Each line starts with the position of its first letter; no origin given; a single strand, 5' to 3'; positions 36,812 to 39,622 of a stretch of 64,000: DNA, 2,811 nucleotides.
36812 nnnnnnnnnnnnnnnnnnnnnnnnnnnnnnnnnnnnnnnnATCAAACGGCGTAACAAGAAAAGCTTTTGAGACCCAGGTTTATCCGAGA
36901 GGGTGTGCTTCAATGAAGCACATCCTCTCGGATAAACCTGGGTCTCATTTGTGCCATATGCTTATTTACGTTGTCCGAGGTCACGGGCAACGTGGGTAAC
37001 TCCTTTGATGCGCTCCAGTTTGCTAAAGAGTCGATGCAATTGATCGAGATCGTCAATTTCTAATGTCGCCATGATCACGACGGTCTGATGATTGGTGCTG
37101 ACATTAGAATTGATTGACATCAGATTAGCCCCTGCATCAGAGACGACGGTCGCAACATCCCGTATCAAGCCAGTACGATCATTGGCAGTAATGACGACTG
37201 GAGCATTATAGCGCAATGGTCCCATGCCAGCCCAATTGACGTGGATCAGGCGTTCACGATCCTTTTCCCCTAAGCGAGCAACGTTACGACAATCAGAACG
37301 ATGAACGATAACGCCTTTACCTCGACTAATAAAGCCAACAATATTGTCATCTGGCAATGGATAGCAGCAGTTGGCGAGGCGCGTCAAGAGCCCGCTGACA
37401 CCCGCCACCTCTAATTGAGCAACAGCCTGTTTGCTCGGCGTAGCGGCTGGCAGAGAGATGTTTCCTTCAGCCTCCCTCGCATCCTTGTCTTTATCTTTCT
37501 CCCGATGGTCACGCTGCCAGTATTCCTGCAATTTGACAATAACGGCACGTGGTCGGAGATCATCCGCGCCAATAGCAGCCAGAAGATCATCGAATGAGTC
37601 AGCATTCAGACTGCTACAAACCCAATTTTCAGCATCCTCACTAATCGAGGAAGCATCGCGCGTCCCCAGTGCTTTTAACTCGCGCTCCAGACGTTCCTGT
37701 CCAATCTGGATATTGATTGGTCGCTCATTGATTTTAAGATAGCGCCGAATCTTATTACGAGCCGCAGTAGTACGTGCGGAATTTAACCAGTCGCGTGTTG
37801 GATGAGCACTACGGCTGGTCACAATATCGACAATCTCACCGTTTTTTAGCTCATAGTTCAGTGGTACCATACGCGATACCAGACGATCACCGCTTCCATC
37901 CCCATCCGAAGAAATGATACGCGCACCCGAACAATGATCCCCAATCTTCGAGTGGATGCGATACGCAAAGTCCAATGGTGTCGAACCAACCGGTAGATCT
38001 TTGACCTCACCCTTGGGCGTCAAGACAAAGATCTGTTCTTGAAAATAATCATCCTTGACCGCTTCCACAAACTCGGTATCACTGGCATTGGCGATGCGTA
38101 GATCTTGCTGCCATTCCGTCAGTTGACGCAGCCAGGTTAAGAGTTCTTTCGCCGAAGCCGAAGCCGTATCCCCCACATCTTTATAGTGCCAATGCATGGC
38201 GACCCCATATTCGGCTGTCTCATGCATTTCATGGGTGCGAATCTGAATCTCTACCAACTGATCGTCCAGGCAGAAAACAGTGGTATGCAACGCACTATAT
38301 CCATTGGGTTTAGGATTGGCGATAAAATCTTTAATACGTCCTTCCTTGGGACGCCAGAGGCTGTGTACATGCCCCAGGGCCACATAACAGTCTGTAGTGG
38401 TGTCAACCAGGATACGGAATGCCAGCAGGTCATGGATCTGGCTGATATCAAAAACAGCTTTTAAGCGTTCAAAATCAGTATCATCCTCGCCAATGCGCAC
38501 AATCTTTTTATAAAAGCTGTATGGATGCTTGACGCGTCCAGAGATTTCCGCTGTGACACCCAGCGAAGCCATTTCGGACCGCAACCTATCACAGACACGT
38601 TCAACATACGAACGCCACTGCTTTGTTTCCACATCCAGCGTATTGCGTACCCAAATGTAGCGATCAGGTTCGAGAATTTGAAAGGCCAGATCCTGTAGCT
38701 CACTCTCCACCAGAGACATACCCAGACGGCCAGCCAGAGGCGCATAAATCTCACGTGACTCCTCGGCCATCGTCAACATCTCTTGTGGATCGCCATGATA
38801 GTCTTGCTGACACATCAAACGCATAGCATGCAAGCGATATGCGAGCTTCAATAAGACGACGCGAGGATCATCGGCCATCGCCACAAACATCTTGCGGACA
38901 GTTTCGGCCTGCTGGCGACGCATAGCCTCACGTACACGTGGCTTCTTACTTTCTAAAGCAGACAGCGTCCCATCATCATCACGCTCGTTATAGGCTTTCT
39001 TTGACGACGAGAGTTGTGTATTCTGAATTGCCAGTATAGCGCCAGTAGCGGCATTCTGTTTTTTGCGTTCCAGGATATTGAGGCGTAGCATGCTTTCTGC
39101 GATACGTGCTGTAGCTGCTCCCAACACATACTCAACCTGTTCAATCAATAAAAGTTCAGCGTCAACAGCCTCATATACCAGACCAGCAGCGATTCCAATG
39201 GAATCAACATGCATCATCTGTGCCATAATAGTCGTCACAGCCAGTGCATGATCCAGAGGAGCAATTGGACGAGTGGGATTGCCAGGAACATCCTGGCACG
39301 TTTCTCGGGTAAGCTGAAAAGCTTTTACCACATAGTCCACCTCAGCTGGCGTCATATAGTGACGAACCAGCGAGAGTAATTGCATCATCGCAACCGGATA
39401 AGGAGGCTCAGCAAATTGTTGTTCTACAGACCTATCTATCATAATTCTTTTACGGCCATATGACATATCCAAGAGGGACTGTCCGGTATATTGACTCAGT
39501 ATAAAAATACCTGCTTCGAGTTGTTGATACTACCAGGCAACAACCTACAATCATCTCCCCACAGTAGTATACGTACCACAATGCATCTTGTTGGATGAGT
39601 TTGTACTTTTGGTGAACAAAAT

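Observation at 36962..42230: Tandem long RelA/SpoT homologues with reciprocal motif decay (RelA-like plus SpoT-like pair)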

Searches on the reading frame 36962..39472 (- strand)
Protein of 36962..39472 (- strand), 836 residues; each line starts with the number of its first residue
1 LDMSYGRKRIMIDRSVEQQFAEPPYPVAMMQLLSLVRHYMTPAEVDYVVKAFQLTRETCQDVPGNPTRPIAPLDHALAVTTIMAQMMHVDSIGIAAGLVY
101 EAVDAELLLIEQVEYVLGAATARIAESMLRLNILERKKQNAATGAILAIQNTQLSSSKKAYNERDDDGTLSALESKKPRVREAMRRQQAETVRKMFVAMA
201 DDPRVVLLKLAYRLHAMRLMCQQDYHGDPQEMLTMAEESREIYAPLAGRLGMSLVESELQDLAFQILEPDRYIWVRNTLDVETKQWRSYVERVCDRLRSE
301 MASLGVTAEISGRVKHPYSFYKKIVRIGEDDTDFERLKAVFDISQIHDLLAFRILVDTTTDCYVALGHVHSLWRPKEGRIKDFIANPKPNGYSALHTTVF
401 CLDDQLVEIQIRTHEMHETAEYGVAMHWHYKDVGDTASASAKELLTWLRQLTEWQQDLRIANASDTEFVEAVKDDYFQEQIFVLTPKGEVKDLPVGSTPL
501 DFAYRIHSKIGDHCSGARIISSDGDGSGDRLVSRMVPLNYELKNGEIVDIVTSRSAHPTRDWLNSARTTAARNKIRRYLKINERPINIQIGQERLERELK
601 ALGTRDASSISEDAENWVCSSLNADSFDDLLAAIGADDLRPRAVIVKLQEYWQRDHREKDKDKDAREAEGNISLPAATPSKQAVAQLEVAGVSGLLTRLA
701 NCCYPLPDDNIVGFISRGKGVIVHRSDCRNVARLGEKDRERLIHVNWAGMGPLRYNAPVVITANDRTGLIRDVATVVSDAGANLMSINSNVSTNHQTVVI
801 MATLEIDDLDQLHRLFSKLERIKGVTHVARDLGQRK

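Call 3: search_protein_families(library=pfam, proteins=[window:36962-39472:-], max_evalue=0.01)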
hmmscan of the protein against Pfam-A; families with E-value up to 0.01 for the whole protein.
window:36962-39472:- (836 aa): 6 families
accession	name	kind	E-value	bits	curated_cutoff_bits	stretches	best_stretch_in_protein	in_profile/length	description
PF04607.23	RelA_SpoT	-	1.9e-35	122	27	1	312-432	1-110/113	Region found in RelA / SpoT proteins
PF13328.12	HD_4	-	4.8e-25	88.5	27.2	2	180-252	87-155/156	HD domain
PF02824.27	TGS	-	3e-18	66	22.2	1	481-552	1-60/60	TGS domain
PF13291.12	ACT_4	-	5e-18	66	27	1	754-830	4-80/80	ACT domain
PF19296.4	RelA_AH_RIS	-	8.4e-12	46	23.8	1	567-730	5-174/185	RelA/SpoT, AH and RIS domains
PF01842.31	ACT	-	6.2e-07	29.5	27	1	760-822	4-64/66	ACT domain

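Call 4: search_protein_families(library=ncbifam, proteins=[window:36962-39472:-], max_evalue=0.01)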
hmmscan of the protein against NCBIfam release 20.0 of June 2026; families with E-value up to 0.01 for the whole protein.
window:36962-39472:- (836 aa): 7 families
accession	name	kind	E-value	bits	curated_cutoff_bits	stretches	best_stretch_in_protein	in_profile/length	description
TIGR00691.1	spoT_relA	subfamily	8.6e-158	526.7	499.2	1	75-829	23-686/687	RelA/SpoT family protein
NF008124.0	PRK10872.1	equivalog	7.9e-138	461.1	728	1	169-830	112-740/744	GTP diphosphokinase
NF008303.0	PRK11092.1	equivalog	3.7e-126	422.1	947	2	185-830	112-699/702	bifunctional GTP diphosphokinase/guanosine-3',5'-bis pyrophosphate 3'-pyrophosphohydrolase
NF003361.0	PRK04435.1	equivalog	0.00018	21.3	131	1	759-828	73-142/148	ACT domain-containing protein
NF001220.0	PRK00194.1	equivalog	0.00085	19.6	74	1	759-825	6-74/90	ACT domain-containing protein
NF007171.0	PRK09602.1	subfamily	0.004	16.1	387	0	493-553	346-396/397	YchF-related putative GTPase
NF053588.1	GTPPhKinYjbM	equivalog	0.0098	15.7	320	0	310-432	40-161/201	GTP diphosphokinase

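Call 7: search_solved_structures(query=window:36962-39472:-, max_evalue=1e-10, show_alignments=0)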
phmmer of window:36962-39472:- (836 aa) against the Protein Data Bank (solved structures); distinct sequences matched with E-value up to 1e-10: 19.
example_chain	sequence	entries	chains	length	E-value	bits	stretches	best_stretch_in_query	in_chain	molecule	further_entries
5iqr_8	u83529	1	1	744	2.9e-124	419.2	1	169-828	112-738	GTP pyrophosphokinase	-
5kps_A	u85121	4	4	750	3e-124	419.2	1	169-828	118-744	GTP pyrophosphokinase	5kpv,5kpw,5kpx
8fr8_I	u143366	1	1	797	2.3e-119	403.1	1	188-830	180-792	GTP pyrophosphokinase RelA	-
5l3p_z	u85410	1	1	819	2.5e-117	396.3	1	169-748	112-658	GTP pyrophosphokinase,GTP pyrophosphokinase,GTP pyrophosphokinase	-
6yxa_A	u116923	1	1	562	3.4e-100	339.7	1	183-656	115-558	GTP pyrophosphokinase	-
7oiw_A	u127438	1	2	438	6.2e-78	266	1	177-517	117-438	GTP pyrophosphokinase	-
8acu_A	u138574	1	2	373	2.9e-63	217.5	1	182-455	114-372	GTP pyrophosphokinase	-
1vj7_A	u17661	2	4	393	6.8e-60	206.4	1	185-473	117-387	Bifunctional RELA/SPOT | Bifunctional (p)ppGpp synthase/hydrolase RelA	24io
6htq_x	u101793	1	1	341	4e-58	200.5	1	479-828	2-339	GTP pyrophosphokinase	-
5xnx_A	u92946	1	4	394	3e-57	197.6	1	187-472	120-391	Bifunctional (p)ppGpp synthase/hydrolase RelA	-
6s2t_A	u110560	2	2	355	8.2e-45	156.5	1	186-417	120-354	(P)ppGpp synthetase I, SpoT/RelA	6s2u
7ohg_A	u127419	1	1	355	8.2e-45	156.5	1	186-417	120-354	Guanosine-3',5'-bis(Diphosphate) 3'-pyrophosphohydrolase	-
6s2v_A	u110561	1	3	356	8.4e-45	156.5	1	186-417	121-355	(P)ppGpp synthetase I, SpoT/RelA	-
9s6k_B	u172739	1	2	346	1.3e-39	139.3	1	186-424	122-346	GTP pyrophosphokinase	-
7qpr_A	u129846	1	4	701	2.3e-36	128.6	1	188-646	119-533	ACT domain protein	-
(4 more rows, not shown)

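Call 10: find_homologous_proteins(query=window:36962-39472:-, max_evalue=1e-20)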
Query window:36962-39472:- (836 aa): 7453 proteins with E <= 1e-20 among 8000 candidates; the best 120 are listed.
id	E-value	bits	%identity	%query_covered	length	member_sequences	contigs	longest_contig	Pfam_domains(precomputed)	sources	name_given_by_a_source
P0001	0.0e+0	1865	100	99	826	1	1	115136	PF04607.24,PF13328.13,PF19296.6,PF02824.28,PF13291.13,PF01842.32,PF28438.1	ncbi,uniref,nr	ncbi:RelA/SpoT family protein [Dictyobacter arantiisoli]|uniref:(P)ppGpp synthetase n=1 Tax=Dictyoba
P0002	0.0e+0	1565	83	99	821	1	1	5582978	PF04607.24,PF13328.13,PF19296.6,PF02824.28,PF13291.13,PF01842.32,PF28438.1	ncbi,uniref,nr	ncbi:(p)ppGpp synthetase [Dictyobacter alpinus]|uniref:(P)ppGpp synthetase n=1 Tax=Dictyobacter alpi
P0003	0.0e+0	1558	83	99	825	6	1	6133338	PF04607.24,PF13328.13,PF19296.6,PF02824.28,PF13291.13,PF01842.32,PF28438.1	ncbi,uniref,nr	ncbi:(p)ppGpp synthetase [Dictyobacter aurantiacus]|uniref:(P)ppGpp synthetase n=2 Tax=Dictyobacter 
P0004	0.0e+0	1511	81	99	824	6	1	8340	PF04607.24,PF13328.13,PF19296.6,PF02824.28,PF13291.13,PF01842.32,PF28438.1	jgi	jgi:guanosine-3',5'-bis(diphosphate) 3'-pyrophosphohydrolase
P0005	0.0e+0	1501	80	99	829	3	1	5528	PF04607.24,PF13328.13,PF19296.6,PF02824.28,PF13291.13,PF28438.1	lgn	-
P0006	0.0e+0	1455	82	93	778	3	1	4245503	PF04607.24,PF13328.13,PF19296.6,PF02824.28,PF13291.13,PF01842.32,PF28438.1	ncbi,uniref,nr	ncbi:(p)ppGpp synthetase [Dictyobacter vulcani]|uniref:(P)ppGpp synthetase n=2 Tax=Dictyobacter vulc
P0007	0.0e+0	1428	76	99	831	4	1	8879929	PF04607.24,PF13328.13,PF19296.6,PF02824.28,PF13291.13,PF01842.32,PF28438.1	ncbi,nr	ncbi:(p)ppGpp synthetase [Ktedonobacteria bacterium brp13]|nr:(p)ppGpp synthetase [Ktedonobacteria b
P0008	0.0e+0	1421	75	99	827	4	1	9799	PF04607.24,PF13328.13,PF19296.6,PF02824.28,PF13291.13,PF28438.1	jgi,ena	-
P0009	0.0e+0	1419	76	99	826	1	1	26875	PF04607.24,PF13328.13,PF19296.6,PF02824.28,PF13291.13,PF28438.1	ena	-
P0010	0.0e+0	1415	76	97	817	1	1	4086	PF04607.24,PF13328.13,PF19296.6,PF02824.28,PF13291.13,PF01842.32,PF28438.1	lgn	-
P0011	0.0e+0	1414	75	99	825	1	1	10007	PF04607.24,PF13328.13,PF19296.6,PF02824.28,PF13291.13,PF28438.1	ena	-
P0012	0.0e+0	1414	75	99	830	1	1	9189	PF04607.24,PF13328.13,PF19296.6,PF02824.28,PF13291.13,PF28438.1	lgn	-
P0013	0.0e+0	1412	76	99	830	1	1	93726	PF04607.24,PF13328.13,PF19296.6,PF02824.28,PF13291.13,PF28438.1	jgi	jgi:(p)ppGpp synthetase, RelA/SpoT family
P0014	0.0e+0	1409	77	97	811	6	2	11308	PF04607.24,PF13328.13,PF19296.6,PF02824.28,PF13291.13,PF01842.32,PF28438.1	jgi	jgi:GTP pyrophosphokinase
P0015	0.0e+0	1406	75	99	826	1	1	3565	PF04607.24,PF13328.13,PF19296.6,PF02824.28,PF13291.13,PF28438.1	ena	-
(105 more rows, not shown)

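Call 21: find_related_loci(query=window:36962-39472:-, collection=genome_contigs, flank=10000)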
Query window:36962-39472:- (836 aa) in genome_contigs; peptide patterns used: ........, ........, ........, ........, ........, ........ (x = any residue, [..] = any of these).
131 stretches matched a pattern; 100 encode a relative of the query (tblastn E <= 1e-3); the best 80 are kept; 80 distinct loci.
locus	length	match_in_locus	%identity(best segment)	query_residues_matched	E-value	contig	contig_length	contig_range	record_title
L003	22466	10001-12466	83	10-836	0e+0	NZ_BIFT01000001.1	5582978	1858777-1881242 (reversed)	Dictyobacter alpinus strain Uno16 sequence1, whole genome shotgun sequence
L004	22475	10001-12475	81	10-836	0e+0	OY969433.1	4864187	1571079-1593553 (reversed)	MAG: uncultured Chloroflexia bacterium isolate MFD00008.bin.1.123 genome assembly, chromosome: 1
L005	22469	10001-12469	81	10-836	0e+0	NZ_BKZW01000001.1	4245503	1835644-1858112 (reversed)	Dictyobacter vulcani strain W12 sequence1, whole genome shotgun sequence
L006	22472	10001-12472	83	10-836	0e+0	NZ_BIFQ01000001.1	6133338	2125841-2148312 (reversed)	Dictyobacter aurantiacus strain S27 sequence1, whole genome shotgun sequence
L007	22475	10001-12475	72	10-836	0e+0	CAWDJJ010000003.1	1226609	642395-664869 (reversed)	MAG: uncultured Chloroflexia bacterium isolate MFD06435.bin.2.24 genome assembly, contig: contig_48488, whole genome sho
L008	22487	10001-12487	71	6-836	0e+0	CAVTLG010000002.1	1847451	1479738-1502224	MAG: uncultured Chloroflexia bacterium isolate MFD06714.bin.2.100 genome assembly, contig: contig_16767, whole genome sh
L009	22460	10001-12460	70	10-836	0e+0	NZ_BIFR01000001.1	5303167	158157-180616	Tengunoibacter tsumagoiensis strain Uno3 sequence1, whole genome shotgun sequence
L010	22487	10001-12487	76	11-836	0e+0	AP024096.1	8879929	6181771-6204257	Ktedonobacteria bacterium brp13 DNA, complete genome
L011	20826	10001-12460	69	11-833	0e+0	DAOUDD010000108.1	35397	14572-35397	MAG TPA_asm: Ktedonobacteraceae bacterium isolate L3_2 k53_136531, whole genome shotgun sequence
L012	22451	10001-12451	69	13-834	0e+0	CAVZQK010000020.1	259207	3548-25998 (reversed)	MAG: uncultured Chloroflexia bacterium isolate MFD09603.bin.2.180 genome assembly, contig: contig_31613, whole genome sh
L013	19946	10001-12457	69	11-834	0e+0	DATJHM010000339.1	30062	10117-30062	MAG TPA_asm: Ktedonobacteraceae bacterium isolate SMAG_U15512 k141_9436682, whole genome shotgun sequence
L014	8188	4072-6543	68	7-834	0e+0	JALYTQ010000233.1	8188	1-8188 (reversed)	MAG: Chloroflexota bacterium isolate LIV bin34 SD1462_NODE_2085_length_8188_cov_1.353802, whole genome shotgun sequence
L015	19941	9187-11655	66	8-836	0e+0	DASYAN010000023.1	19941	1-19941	MAG TPA_asm: Ktedonobacteraceae bacterium isolate SMAG_U4882 k141_3170656, whole genome shotgun sequence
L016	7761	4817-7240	67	10-836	0e+0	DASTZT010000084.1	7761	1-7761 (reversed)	MAG TPA_asm: Ktedonobacteraceae bacterium isolate SMAG_U2476 k141_616973, whole genome shotgun sequence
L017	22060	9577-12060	66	10-835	0e+0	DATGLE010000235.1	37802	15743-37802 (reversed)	MAG TPA_asm: Ktedonobacteraceae bacterium isolate SMAG_U9878 k141_107868, whole genome shotgun sequence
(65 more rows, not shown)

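Call 46: search_protein_representatives(protein=window:36962-39472:-)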
Query: 836 residues. Proteins with E-value up to 0.001 (for the whole library): 20430; up to 1e-10: 12877; up to 1e-30: 4606. The best 150 are listed.
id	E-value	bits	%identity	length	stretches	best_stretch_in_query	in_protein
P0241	0.0e+00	1113.8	66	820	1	28-836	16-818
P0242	1.3e-230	784.2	68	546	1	40-583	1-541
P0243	1.1e-192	658.7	50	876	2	231-830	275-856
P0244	5.6e-181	620.1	49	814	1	77-806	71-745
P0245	1.2e-146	506.6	39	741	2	186-834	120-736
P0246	4.6e-143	494.7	40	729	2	186-830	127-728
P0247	1.4e-141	489.8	41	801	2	186-831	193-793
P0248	1.1e-135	470.3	39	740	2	185-828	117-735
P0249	2.5e-133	462.5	40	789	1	30-791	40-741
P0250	1.0e-132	460.5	42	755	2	180-834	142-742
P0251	8.0e-132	457.5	42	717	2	186-830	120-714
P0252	8.4e-132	457.4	38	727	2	184-832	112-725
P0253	2.3e-131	456.0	41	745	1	160-830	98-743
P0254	8.0e-131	454.2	41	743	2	173-830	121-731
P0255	3.1e-130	452.2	41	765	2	185-832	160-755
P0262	2.2e-126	439.6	38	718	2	185-828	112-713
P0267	5.7e-126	438.2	41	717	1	185-830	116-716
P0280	6.3e-123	428.1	43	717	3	181-581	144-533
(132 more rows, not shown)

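Call 50: list_cluster_members(proteins=[P0243, P0244, P0280, P0249, P0245, P0246, P0262, P0267, P0247, P0250])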
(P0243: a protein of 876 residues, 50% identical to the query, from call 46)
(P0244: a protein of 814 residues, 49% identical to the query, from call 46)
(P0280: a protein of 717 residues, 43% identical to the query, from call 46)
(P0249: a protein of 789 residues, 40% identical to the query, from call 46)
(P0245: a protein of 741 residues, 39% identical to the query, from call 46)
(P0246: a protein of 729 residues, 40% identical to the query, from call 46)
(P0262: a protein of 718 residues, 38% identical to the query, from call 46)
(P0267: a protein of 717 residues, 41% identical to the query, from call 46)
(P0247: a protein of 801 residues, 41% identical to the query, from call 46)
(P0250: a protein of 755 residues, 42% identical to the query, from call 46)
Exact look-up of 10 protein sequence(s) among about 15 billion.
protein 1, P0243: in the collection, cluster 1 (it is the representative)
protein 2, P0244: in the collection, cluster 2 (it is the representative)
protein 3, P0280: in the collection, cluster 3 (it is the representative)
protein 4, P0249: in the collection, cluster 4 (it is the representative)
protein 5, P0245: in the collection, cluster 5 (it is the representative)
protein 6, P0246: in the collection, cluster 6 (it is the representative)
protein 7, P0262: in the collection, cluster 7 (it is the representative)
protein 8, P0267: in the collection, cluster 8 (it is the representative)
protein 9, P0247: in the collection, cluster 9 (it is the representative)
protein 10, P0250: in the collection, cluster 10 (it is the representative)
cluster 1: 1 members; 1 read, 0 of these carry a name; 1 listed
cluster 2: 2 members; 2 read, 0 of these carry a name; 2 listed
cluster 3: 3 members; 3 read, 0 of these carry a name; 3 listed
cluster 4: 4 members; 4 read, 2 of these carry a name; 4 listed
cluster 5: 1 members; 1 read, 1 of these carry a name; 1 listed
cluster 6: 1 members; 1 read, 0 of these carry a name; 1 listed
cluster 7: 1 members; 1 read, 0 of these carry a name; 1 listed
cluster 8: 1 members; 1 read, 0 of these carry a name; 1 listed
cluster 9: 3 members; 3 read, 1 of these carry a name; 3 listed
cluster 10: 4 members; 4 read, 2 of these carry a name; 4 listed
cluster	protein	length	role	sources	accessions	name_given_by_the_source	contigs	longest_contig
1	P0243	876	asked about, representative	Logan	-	-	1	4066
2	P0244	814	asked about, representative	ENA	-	-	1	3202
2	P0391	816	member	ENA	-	-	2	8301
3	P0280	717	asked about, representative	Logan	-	-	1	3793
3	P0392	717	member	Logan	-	-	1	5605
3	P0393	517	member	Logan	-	-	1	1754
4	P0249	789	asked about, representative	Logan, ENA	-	-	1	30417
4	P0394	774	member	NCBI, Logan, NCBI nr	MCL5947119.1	MAG: bifunctional (p)ppGpp synthetase/guanosine-3',5'-bis(diphosphate) ... | bifunctional (p)ppGpp synthetase/guanosine-3',5'-bis(diphosphate) 3'-pyrophosphohydrolase ...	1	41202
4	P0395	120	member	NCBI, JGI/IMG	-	GTP pyrophosphokinase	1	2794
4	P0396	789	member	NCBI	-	-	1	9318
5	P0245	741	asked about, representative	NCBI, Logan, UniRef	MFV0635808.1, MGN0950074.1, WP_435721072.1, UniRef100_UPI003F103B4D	RelA/SpoT family protein [Mitsuokella sp. WILCCON 0060] | RelA/SpoT family protein n=1 Tax=unclassified Mitsuokella TaxID=2637239 ...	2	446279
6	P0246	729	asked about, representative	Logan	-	-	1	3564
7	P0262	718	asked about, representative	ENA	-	-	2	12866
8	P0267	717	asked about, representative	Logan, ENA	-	-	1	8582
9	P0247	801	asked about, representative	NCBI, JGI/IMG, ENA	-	GTP diphosphokinase / guanosine-3',5'-bis(diphosphate) 3'-diphosphatase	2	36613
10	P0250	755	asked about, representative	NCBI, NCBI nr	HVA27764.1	MAG TPA: bifunctional (p)ppGpp synthetase/guanosine-3',5'-bis(diphosphate) ... | bifunctional (p)ppGpp synthetase/guanosine-3',5'-bis(diphosphate) 3'-pyrophosphohydrolase ...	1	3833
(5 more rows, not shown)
